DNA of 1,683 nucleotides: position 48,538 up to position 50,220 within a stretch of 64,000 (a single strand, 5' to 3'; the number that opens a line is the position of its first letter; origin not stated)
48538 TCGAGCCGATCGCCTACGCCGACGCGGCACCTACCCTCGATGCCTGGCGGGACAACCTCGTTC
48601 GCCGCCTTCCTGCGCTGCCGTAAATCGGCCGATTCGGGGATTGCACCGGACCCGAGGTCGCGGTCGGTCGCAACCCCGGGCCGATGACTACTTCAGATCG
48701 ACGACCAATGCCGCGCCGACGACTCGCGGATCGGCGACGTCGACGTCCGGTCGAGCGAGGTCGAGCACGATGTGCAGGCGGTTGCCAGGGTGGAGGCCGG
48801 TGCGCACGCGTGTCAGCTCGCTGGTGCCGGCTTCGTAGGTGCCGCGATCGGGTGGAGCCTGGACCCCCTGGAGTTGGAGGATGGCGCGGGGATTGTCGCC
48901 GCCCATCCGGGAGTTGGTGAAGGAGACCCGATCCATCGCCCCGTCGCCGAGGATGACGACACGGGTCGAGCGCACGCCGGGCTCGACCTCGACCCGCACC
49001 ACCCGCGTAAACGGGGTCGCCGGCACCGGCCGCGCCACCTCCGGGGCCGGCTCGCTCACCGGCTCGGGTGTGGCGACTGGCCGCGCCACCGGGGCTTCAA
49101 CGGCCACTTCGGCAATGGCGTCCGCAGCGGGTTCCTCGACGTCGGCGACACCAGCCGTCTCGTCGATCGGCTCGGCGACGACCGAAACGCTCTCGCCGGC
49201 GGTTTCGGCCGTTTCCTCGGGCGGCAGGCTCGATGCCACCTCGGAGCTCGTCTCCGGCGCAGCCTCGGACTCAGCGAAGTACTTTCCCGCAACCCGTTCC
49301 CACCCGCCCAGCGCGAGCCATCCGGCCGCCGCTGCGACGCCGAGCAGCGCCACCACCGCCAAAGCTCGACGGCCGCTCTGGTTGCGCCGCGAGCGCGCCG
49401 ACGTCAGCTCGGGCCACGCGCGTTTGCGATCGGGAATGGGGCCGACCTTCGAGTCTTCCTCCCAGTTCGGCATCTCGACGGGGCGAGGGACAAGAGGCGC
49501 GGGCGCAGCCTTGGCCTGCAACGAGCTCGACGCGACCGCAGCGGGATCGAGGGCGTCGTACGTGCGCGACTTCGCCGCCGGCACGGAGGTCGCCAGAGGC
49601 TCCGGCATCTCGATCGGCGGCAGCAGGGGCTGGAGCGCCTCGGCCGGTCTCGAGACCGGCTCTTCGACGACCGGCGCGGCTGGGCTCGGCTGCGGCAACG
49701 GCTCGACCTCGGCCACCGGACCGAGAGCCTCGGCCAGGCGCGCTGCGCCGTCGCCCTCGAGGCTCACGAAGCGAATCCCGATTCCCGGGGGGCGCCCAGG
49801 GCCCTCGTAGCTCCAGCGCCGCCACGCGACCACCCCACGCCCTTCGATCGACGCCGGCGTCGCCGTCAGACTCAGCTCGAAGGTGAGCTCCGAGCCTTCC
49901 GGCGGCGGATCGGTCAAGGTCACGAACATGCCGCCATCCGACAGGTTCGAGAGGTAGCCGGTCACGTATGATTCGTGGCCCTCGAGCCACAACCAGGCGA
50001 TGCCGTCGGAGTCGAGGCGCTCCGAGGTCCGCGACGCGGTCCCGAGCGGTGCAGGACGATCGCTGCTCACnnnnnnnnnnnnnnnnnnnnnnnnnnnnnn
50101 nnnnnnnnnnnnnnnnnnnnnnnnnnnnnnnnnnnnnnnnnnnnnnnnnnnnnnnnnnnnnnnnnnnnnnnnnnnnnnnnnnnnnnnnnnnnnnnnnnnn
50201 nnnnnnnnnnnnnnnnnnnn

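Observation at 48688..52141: Translationally coupled operon linking a PG amidase, a MamK-like actin and a transmembrane PilZ-AMIN c-di-GMP receptor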

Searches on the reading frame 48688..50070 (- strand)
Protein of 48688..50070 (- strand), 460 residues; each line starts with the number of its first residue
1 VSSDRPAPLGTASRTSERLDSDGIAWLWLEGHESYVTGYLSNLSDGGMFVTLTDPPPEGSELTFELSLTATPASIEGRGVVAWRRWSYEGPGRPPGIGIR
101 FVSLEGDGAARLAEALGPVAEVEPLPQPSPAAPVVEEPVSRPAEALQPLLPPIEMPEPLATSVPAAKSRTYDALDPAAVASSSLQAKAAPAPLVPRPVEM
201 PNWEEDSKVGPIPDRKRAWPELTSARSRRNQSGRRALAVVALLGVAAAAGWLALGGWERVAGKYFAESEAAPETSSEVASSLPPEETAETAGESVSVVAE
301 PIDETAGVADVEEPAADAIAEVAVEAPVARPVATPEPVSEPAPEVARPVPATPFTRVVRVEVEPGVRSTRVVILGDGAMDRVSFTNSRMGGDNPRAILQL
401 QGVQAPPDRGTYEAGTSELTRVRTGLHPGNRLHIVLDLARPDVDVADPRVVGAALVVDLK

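Call 3: search_protein_families(library=pfam, proteins=[window:48688-50070:-], max_evalue=0.1)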
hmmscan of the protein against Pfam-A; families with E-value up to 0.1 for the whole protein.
window:48688-50070:- (460 aa): 2 families
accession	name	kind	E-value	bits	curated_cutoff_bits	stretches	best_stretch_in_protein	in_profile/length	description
PF07238.19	PilZ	-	3.2e-07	31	22.5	1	33-113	20-97/102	PilZ domain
PF11741.13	AMIN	-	0.011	16.2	20.5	0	362-440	4-80/101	AMIN domain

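Call 6: search_protein_families(library=ncbifam, proteins=[window:48688-50070:-], max_evalue=0.1)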
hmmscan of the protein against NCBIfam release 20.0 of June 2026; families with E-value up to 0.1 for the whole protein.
window:48688-50070:- (460 aa): 1 family
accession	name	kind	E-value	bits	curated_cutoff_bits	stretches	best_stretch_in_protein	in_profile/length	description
TIGR02266.1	gmx_TIGR02266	paralog_domain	2.6e-16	59.6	68.7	1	28-115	9-94/96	TIGR02266 family protein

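Call 31: find_homologous_proteins(query=window:48688-50070:-, max_evalue=0.00001)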
Query window:48688-50070:- (460 aa): 8 proteins with E <= 0.00001 among 8000 candidates.
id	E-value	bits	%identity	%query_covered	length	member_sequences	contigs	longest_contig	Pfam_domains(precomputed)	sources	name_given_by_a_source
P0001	1.4e-289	979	100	100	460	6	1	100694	PF07238.20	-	-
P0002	7.8e-257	871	90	100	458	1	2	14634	PF07238.20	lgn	-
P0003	2.6e-72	263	41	100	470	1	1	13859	PF07238.20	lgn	-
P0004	1.1e-61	228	39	100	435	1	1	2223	PF07238.20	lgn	-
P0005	4.0e-29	120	40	22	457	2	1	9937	PF07238.20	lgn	-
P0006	6.0e-17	80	40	23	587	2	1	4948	PF07238.20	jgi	-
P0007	1.3e-10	59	32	25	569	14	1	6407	PF07238.20,PF24125.2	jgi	jgi:uncharacterized protein (TIGR02266 family)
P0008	2.2e-8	52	44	17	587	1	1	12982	PF07238.20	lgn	-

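Call 44: predict_structure(alignment_id=A2)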
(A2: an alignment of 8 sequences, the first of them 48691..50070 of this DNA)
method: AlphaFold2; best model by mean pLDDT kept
length: 460 residues; sequences in the alignment: 8
mean_pLDDT: 61.5   pTM: 0.32
mean pLDDT of the five models: 61.5, 59.3, 58.3, 56.6, 56.5
residues with pLDDT >= 90: 78; 70-90: 120; 50-70: 50; < 50: 212
segments of 3 or more residues with pLDDT < 50: 1-17, 119-231, 262-334, 336-339
pLDDT, mean of each block of 10 residues (from residue 1): 36 41 71 69 86 84 83 84 85 85 88 71 36 34 37 39 32 38 39 43 39 42 44 56 70 57 44 34 35 33 33 36 37 47 52 86 91 90 85 91 87 91 92 94 91 92
secondary structure, 60 per line:
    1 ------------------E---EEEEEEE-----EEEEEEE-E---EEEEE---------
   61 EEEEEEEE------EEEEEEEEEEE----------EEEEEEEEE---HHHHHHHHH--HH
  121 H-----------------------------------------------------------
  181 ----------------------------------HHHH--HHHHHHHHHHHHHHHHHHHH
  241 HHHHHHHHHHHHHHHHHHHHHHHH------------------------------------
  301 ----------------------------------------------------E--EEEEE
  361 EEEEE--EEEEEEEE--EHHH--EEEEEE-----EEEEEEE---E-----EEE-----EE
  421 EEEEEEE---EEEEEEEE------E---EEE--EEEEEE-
elements in order: E23-29 E35-41 E47-51 E61-68 E75-85 E96-104 H108-116 H215-218 H221-264 E356-365 E368-375 E384-389 E395-401 E411-413 E419-427 E431-438 E449-451 E454-459

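Call 47: fold_search(model_id=the predicted structure, library=pdb)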
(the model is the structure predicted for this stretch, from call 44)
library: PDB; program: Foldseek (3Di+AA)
matches with E <= 10: 511; with E <= 0.001: 11
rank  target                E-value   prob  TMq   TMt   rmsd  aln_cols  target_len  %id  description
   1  4bin                  9.4e-05  1.00  0.18  0.24   4.3       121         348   19  Crystal structure of the E. coli N-acetylmuramoyl-L-alanine amidase AmiC (released 2013-08-21)
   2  4rt0_A                2.4e-04  1.00  0.19  0.68   3.9       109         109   19  Structure of the Alg44 PilZ domain from Pseudomonas aeruginosa PAO1 in complex with c-di-GMP (released 2015-04-08)
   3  4rt0_B                3.5e-04  1.00  0.19  0.69   3.8       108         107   19  Structure of the Alg44 PilZ domain from Pseudomonas aeruginosa PAO1 in complex with c-di-GMP (released 2015-04-08)
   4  4xrn_C                4.5e-04  1.00  0.19  0.74   3.5       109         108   19  Pilz domain with c-di-gmp of a protein from Pseudomonas aeruginosa (released 2016-02-03)
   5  4xrn_B                4.5e-04  1.00  0.18  0.69   3.9       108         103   18  Pilz domain with c-di-gmp of a protein from Pseudomonas aeruginosa (released 2016-02-03)
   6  4rt0_C                4.8e-04  1.00  0.19  0.72   3.3       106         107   19  Structure of the Alg44 PilZ domain from Pseudomonas aeruginosa PAO1 in complex with c-di-GMP (released 2015-04-08)
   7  4rt1_B                5.1e-04  1.00  0.19  0.73   3.4       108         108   19  Structure of the Alg44 PilZ domain (R95A mutant) from Pseudomonas aeruginosa PAO1 in complex with c-di-GMP (released 2015-04-08)
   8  4rt1_A                6.7e-04  1.00  0.19  0.73   3.4       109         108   19  Structure of the Alg44 PilZ domain (R95A mutant) from Pseudomonas aeruginosa PAO1 in complex with c-di-GMP (released 2015-04-08)
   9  5vx6_A                7.4e-04  1.00  0.19  0.39   2.5       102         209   19  Structure of Bacillus subtilis Inhibitor of motility (MotI/DgrA) (released 2017-11-22)
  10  4xrn_A                8.3e-04  1.00  0.19  0.70   4.1       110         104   17  Pilz domain with c-di-gmp of a protein from Pseudomonas aeruginosa (released 2016-02-03)
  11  5vx6_B                9.7e-04  1.00  0.19  0.40   3.2       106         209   17  Structure of Bacillus subtilis Inhibitor of motility (MotI/DgrA) (released 2017-11-22)
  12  8u0i                  1.1e-03  1.00  0.16  0.75   3.6        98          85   20  Crystal structure of PA0012 complexed with cyclic-di-GMP from Pseudomonas aeruginosa (released 2024-09-04)
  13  4i86_A                1.2e-03  1.00  0.17  0.66   3.7       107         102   17  Crystal structure of PilZ domain of CeSA from cellulose synthesizing bacterium (released 2013-04-03)
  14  5y6g                  1.7e-03  1.00  0.17  0.52   4.6       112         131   18  PilZ domain with c-di-GMP of YcgR from Escherichia coli (released 2018-07-18)
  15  4xrn_D                3.0e-03  1.00  0.19  0.74   3.6       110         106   20  Pilz domain with c-di-gmp of a protein from Pseudomonas aeruginosa (released 2016-02-03)
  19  4av2_A                5.2e-03  1.00  0.18  0.30   2.9       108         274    9  Single particle electron microscopy of PilQ dodecameric complexes from Neisseria meningitidis. (released 2012-10-17)
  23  3jc8_Qa               8.1e-03  1.00  0.20  0.22   2.8       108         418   18  Architectural model of the type IVa pilus machine in a piliated state (released 2016-03-16)
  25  4aqz_MODEL_1_A        8.5e-03  1.00  0.18  0.54   3.3       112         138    9  B2 domain of Neisseria meningitidis Pilus assembly protein PilQ (released 2012-10-17)
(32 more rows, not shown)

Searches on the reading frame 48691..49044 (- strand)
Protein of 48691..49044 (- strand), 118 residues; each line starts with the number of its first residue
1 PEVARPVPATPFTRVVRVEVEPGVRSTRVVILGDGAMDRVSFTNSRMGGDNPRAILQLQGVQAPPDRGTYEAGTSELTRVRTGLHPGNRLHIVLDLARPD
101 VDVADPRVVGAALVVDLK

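Call 34: search_protein_families(library=pfam, alignment_id=A1, max_evalue=0.1)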
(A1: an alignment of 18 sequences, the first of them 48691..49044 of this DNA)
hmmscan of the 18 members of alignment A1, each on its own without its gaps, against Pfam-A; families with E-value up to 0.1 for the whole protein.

A. member 1, window:48691-49044:- (118 aa): 1 family
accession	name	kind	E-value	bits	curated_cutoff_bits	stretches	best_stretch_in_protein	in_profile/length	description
PF11741.13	AMIN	-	0.00026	21.4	20.5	1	51-100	31-81/101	AMIN domain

B. families by the number of members that match (of 18 scanned): 2 families
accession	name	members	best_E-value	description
PF11741.13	AMIN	3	4.6e-05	AMIN domain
PF21061.3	Reovirus_L2_7th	1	0.032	Reovirus core-spike protein lambda-2 (L2), 7th domain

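Call 35: search_solved_structures(query=A1, max_evalue=1, show_alignments=2)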
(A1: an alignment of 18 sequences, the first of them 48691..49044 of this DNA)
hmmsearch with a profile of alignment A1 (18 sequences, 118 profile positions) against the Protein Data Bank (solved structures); distinct sequences matched with E-value up to 1: 4.
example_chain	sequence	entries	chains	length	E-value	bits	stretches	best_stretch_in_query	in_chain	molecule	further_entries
3jc8_Qa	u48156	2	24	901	0.0017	21.7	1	24-95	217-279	PilQ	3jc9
9ckv_C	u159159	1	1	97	0.22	14.9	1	10-59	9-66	NeoNectin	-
3mnf_A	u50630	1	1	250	0.47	13.9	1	33-61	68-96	PAC2 family protein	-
8rnz_A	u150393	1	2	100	0.68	13.4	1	38-93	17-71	Copper-transporting ATPase RAN1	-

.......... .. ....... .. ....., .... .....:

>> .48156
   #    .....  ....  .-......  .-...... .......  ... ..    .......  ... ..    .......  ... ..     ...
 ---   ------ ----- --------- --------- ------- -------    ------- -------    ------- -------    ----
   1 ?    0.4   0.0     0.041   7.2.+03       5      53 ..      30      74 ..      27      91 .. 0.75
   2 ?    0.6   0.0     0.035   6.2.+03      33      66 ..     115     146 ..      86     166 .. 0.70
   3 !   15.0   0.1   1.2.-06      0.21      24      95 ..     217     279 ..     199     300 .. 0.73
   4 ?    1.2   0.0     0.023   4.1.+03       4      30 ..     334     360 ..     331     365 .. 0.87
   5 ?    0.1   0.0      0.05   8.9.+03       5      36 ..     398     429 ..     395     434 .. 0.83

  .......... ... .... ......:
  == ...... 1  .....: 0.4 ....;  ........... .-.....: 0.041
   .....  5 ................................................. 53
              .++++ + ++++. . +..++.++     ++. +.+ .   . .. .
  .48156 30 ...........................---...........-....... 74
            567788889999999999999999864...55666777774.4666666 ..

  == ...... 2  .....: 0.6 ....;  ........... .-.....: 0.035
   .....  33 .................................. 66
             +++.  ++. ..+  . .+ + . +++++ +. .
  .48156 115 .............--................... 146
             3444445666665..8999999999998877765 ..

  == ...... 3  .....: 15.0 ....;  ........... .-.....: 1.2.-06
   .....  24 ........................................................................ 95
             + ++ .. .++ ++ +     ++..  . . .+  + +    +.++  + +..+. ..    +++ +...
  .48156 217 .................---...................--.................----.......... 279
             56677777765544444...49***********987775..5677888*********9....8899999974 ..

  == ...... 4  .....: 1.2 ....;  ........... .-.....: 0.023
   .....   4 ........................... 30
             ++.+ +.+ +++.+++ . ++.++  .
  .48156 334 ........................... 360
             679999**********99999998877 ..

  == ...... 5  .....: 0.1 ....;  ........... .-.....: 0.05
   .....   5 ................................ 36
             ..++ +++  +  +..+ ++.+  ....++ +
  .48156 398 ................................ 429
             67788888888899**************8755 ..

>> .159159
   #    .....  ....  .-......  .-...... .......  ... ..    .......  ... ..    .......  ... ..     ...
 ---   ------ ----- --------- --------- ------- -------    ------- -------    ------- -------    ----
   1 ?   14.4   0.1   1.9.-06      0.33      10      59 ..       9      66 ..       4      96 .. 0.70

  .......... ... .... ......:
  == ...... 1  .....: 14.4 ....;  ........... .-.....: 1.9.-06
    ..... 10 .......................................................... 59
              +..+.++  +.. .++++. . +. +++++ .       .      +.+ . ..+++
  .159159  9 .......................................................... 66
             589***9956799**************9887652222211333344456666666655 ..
